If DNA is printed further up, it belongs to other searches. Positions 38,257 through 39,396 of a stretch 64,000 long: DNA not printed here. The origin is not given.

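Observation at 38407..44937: Reiterated cassette pairing an unassigned secreted ~280-aa protein with a CarboxypepD_reg TonB-dependent receptor (3 protein paralogs, 1 intact and 1 relic receptor)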

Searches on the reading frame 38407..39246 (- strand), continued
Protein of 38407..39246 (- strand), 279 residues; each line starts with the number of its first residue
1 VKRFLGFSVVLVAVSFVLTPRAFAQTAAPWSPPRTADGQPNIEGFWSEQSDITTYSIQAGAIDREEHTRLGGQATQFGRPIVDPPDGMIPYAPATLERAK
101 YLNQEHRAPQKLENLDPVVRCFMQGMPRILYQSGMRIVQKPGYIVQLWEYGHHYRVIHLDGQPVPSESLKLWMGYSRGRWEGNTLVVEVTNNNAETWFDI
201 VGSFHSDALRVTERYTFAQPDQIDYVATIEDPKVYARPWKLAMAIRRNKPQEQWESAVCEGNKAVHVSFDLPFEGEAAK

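Call 56: search_protein_families(library=pfam, proteins=[P0094, P0161, P0174, P0212, P0223, P0239, P0240, P0233, P0160, P0186], max_evalue=0.01)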
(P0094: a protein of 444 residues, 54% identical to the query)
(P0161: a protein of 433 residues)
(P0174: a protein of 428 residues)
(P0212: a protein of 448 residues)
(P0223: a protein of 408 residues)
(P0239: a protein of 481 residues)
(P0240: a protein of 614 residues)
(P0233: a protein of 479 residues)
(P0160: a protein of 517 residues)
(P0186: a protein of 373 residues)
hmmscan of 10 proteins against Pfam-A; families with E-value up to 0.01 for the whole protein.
P0094 (444 aa): 1 family
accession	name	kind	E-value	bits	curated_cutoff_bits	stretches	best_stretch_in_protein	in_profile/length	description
PF03928.20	HbpS-like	-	2.6e-23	82.9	25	1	307-429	1-127/128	Haem degrading protein HbpS-like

P0161 (433 aa): 8 families
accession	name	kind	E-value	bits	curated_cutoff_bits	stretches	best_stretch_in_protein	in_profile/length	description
PF13620.12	CarboxypepD_reg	-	2.4e-14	53.8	32.3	1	34-108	2-76/82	Carboxypeptidase regulatory-like domain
PF17210.9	SdrD_B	-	5.3e-07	30.3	29.7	1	42-88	19-65/112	SdrD B-like domain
PF13715.12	CarbopepD_reg_2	-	9.6e-07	29.2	32.2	1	34-98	1-61/88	CarboxypepD_reg-like domain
PF00775.27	Dioxygenase_C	-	9.1e-05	22.4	27.3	0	265-319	35-91/182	Dioxygenase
PF22902.2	NOMO1-like_9th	-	0.0018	18.5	27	1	36-93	2-61/75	BOS complex subunit NOMO1-like, beta sandwich domain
PF14686.12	fn3_3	-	0.0039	17.4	24.4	0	67-92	31-56/75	Polysaccharide lyase family 4, domain II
PF17802.7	SpaA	-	0.0048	17.5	23.1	1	39-86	8-57/91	Prealbumin-like fold domain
PF11008.14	DUF2846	-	0.008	16.7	34.3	0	70-116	38-83/92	Protein of unknown function (DUF2846)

P0174 (428 aa): 0 families

P0212 (448 aa): 0 families

P0223 (408 aa): 0 families

P0239 (481 aa): 0 families

P0240 (614 aa): 0 families

P0233 (479 aa): 0 families

P0160 (517 aa): 0 families

P0186 (373 aa): 3 families
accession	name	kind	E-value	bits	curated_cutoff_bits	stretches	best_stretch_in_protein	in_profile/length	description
PF13620.12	CarboxypepD_reg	-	1.7e-14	54.4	32.3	1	30-100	1-73/82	Carboxypeptidase regulatory-like domain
PF13715.12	CarbopepD_reg_2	-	1.9e-08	34.7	32.2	1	31-101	1-69/88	CarboxypepD_reg-like domain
PF02369.22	Big_1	-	0.0039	17.7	34.9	1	28-72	18-65/93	Bacterial Ig-like domain (group 1)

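Call 58: search_protein_families(library=pfam, proteins=[L034:5627-8125:+, L048:11614-14112:+, L080:2146-4662:+, L056:3562-6336:-, L034:10823-11326:+, L034:11333-11863:+, L034:11899-12459:+, L069:10844-11341:+, L069:11346-11819:+, L069:11779-12384:+], max_evalue=0.001)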
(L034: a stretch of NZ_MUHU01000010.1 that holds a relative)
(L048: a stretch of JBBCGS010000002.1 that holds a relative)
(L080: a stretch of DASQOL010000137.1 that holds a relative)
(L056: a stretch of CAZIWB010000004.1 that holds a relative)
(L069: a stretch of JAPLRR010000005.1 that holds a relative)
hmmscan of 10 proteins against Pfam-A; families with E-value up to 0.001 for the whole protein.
L034:5627-8125:+ (832 aa): 2 families
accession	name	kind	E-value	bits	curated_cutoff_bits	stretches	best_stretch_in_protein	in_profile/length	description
PF00593.30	TonB_dep_Rec_b-barrel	-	2.3e-19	71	27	1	332-802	102-436/436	TonB dependent receptor-like, beta-barrel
PF07715.20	Plug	-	8.4e-17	62.1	23.9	1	12-120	2-107/107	TonB-dependent Receptor Plug Domain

L048:11614-14112:+ (832 aa): 2 families
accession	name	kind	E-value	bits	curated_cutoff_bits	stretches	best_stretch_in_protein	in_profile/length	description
PF00593.30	TonB_dep_Rec_b-barrel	-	1.1e-28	101.7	27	1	298-779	19-420/436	TonB dependent receptor-like, beta-barrel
PF07715.20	Plug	-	2e-14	54.4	23.9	1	65-171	2-106/107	TonB-dependent Receptor Plug Domain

L080:2146-4662:+ (838 aa): 2 families
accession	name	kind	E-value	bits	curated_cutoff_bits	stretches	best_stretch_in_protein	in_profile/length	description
PF00593.30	TonB_dep_Rec_b-barrel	-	5.5e-32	112.6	27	1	300-802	38-436/436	TonB dependent receptor-like, beta-barrel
PF07715.20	Plug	-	6.9e-14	52.7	23.9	1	69-175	2-106/107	TonB-dependent Receptor Plug Domain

L056:3562-6336:- (924 aa): 2 families
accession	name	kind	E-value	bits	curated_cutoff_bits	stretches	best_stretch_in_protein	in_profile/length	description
PF00593.30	TonB_dep_Rec_b-barrel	-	2e-19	71.2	27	1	343-893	23-435/436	TonB dependent receptor-like, beta-barrel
PF07715.20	Plug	-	6.5e-10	39.9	23.9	1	91-196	4-107/107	TonB-dependent Receptor Plug Domain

L034:10823-11326:+ (167 aa): 1 family
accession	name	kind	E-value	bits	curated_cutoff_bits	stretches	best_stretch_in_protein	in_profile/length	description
PF20349.3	DUF6644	-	0.00015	22.4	27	1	32-161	27-153/155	Family of unknown function (DUF6644)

L034:11333-11863:+ (176 aa): 1 family
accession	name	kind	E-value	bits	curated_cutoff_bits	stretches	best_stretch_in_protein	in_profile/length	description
PF20349.3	DUF6644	-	1.4e-06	29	27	1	30-176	25-155/155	Family of unknown function (DUF6644)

L034:11899-12459:+ (186 aa): 1 family
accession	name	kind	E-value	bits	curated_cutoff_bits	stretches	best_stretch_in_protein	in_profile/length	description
PF01322.25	Cytochrom_C_2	-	0.0001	23.6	26.5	1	120-176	64-120/121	Cytochrome C'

L069:10844-11341:+ (165 aa): 1 family
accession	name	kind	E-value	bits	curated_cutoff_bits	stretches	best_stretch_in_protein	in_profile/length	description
PF20349.3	DUF6644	-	4.3e-11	43.6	27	1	23-160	20-153/155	Family of unknown function (DUF6644)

L069:11346-11819:+ (157 aa): 1 family
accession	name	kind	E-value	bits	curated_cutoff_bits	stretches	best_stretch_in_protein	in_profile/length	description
PF20349.3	DUF6644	-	1.5e-14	54.9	27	1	12-156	6-154/155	Family of unknown function (DUF6644)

L069:11779-12384:+ (201 aa): 1 family
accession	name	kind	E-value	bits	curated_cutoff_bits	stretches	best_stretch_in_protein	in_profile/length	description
PF01322.25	Cytochrom_C_2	-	1.6e-05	26.3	26.5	1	134-192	62-120/121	Cytochrome C'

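Call 63: search_protein_families(library=pfam, alignment_id=A5, max_evalue=0.001)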
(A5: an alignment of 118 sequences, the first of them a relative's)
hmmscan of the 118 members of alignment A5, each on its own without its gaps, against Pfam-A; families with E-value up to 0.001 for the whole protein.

A. member 1, L001:16337-17416:+ (359 aa): 2 families
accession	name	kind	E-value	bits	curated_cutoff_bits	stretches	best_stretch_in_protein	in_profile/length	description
PF00753.33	Lactamase_B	-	1.2e-08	35.6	22.7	1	51-117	13-76/196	Metallo-beta-lactamase superfamily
PF12706.13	Lactamase_B_2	-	0.00061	19.9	27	0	78-109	24-55/200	Beta-lactamase superfamily domain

B. families by the number of members that match (of 118 scanned): 149 families (the first 25 are shown)
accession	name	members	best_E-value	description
PF01436.27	NHL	6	6.5e-19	NHL repeat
PF13442.11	Cytochrome_CBB3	6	1e-10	Cytochrome C oxidase, cbb3-type, subunit III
PF00753.33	Lactamase_B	6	3.4e-10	Metallo-beta-lactamase superfamily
PF01011.28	PQQ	4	2.1e-191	Glucose/ethanol/alcohol dehydrogenase, beta-propeller domain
PF08450.18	SGL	4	4.4e-41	SMP-30/Gluconolactonase/LRE-like region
PF00561.26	Abhydrolase_1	4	1.5e-25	alpha/beta hydrolase fold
PF13360.13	PQQ_2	4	2.3e-24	Outer membrane protein assembly factor BamB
PF12706.13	Lactamase_B_2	4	1.4e-17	Beta-lactamase superfamily domain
PF12146.15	Hydrolase_4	4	1.4e-11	Serine aminopeptidase, S33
PF19878.5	DUF6351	3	1.7e-250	Tannase-like family of unknown function (DUF6351)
PF07631.16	PSD4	3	2.3e-46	Protein of unknown function (DUF1592)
PF12697.13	Abhydrolase_6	3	1.1e-27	Alpha/beta hydrolase family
PF00903.31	Glyoxalase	3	4.3e-15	Glyoxalase/Bleomycin resistance protein/Dioxygenase superfamily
PF02276.23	CytoC_RC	3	4e-13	Photosynthetic reaction centre cytochrome C subunit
PF13669.12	Glyoxalase_4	3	2.5e-12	Glyoxalase/Bleomycin resistance protein/Dioxygenase superfamily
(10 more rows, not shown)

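Call 69: search_protein_families(library=pfam, proteins=[window:38407-39246:-, L087:5168-5980:+, L075:11679-12635:+, L034:9719-10819:+], max_evalue=10)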
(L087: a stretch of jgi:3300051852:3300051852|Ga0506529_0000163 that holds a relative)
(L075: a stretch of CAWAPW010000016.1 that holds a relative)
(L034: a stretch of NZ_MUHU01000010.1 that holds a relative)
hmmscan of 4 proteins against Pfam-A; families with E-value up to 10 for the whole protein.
window:38407-39246:- (279 aa): 0 families

L087:5168-5980:+ (270 aa): 0 families

L075:11679-12635:+ (319 aa): 1 family
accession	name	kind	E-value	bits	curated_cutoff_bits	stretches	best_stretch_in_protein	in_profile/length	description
PF17765.7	MLTR_LBD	-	0.043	14.3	26.3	1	86-150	54-117/168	MmyB-like transcription regulator ligand binding domain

L034:9719-10819:+ (366 aa): 2 families
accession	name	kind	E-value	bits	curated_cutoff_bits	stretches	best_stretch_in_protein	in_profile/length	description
PF00775.27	Dioxygenase_C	-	0.15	12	27.3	1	223-252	34-63/182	Dioxygenase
PF17051.10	COA2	-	0.18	12.3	27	1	19-58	15-55/86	Cytochrome C oxidase assembly factor 2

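Call 77: search_protein_families(library=ncbifam, proteins=[L048:9539-9943:+], max_evalue=0.001)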
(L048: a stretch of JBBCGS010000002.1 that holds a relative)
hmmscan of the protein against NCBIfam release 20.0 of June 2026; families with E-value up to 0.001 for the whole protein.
L048:9539-9943:+ (134 aa): 0 families

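Call 78: search_dna_similar(query=L034:9719-10819:+, collection=plasmids, mode=protein, max_rows=25, max_evalue=0.00001)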
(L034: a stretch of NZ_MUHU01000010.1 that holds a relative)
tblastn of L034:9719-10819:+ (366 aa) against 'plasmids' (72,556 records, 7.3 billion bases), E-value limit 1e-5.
Records with a match: 3; places in all: 3; records where one place covers at least 80% of the query: 0.
Best place of each record, by identity: <60% 3.
By first word of the organism name: Novosphingobium 3.
By predicted mobility (MOB-suite, as given by PLSDB): non-mobilizable 3.
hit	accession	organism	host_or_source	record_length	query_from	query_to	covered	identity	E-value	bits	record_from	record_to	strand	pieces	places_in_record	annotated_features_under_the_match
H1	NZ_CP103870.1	Novosphingobium humi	pure culture,soil biofilm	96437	96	310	59%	25.3%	3e-7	60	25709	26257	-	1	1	hypothetical protein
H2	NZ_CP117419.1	Novosphingobium humi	Single cell,Soil from military shooting ...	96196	96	310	59%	25.3%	3e-7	60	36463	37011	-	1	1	hypothetical protein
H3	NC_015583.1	Novosphingobium sp. PP1Y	-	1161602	151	313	45%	28.7%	2e-8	64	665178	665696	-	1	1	none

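Call 79: get_annotated_region(hit=H1, flank=8000)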
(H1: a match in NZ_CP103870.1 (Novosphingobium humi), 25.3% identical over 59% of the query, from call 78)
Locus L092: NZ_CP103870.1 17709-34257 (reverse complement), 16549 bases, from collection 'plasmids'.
description: Novosphingobium humi strain G5 plasmid unnamed2, complete sequence
organism: Novosphingobium humi (NCBI taxid 2282397)
taxonomy: Bacteria; Pseudomonadota; Alphaproteobacteria; Sphingomonadales; Sphingomonadaceae; Novosphingobium; Novosphingobium humi
host: -; source: pure culture,soil biofilm; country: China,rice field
typing (MOB-suite, as given by PLSDB): non-mobilizable
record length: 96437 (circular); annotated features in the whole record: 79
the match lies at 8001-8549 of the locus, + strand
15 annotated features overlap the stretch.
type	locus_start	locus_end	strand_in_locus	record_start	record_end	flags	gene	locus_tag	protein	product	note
CDS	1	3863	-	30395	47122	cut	-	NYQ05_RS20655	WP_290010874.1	Ig-like domain-containing protein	-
CDS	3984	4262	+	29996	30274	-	-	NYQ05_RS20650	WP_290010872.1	hypothetical protein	-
CDS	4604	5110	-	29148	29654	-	-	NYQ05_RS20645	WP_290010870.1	hypothetical protein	-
CDS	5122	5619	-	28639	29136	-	-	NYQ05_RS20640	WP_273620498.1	DUF6644 family protein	-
CDS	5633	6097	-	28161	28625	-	-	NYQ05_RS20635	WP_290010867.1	DUF6644 family protein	-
CDS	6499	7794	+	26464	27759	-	-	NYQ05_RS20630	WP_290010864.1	hypothetical protein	-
CDS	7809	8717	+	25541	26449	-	-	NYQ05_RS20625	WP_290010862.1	hypothetical protein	-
CDS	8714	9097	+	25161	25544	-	-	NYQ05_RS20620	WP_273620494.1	DUF6152 family protein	-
CDS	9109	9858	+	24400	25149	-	-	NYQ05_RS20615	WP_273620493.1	TetR/AcrR family transcriptional regulator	GO:0006355 - regulation of DNA-templated transcription [Evidence IEA]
CDS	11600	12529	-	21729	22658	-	-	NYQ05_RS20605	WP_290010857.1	FAD-binding protein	-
CDS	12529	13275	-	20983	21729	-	-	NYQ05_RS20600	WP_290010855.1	electron transfer flavoprotein subunit beta/FixA family protein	-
CDS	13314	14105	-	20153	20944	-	-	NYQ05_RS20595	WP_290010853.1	enoyl-CoA hydratase-related protein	-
CDS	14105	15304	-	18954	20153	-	bktB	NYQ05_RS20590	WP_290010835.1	beta-ketothiolase BktB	-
CDS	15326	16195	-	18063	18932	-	mmsB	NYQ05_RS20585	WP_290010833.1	3-hydroxyisobutyrate dehydrogenase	GO:0006574 - valine catabolic process [Evidence IEA]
CDS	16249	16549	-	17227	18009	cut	-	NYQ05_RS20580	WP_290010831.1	enoyl-CoA hydratase-related protein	-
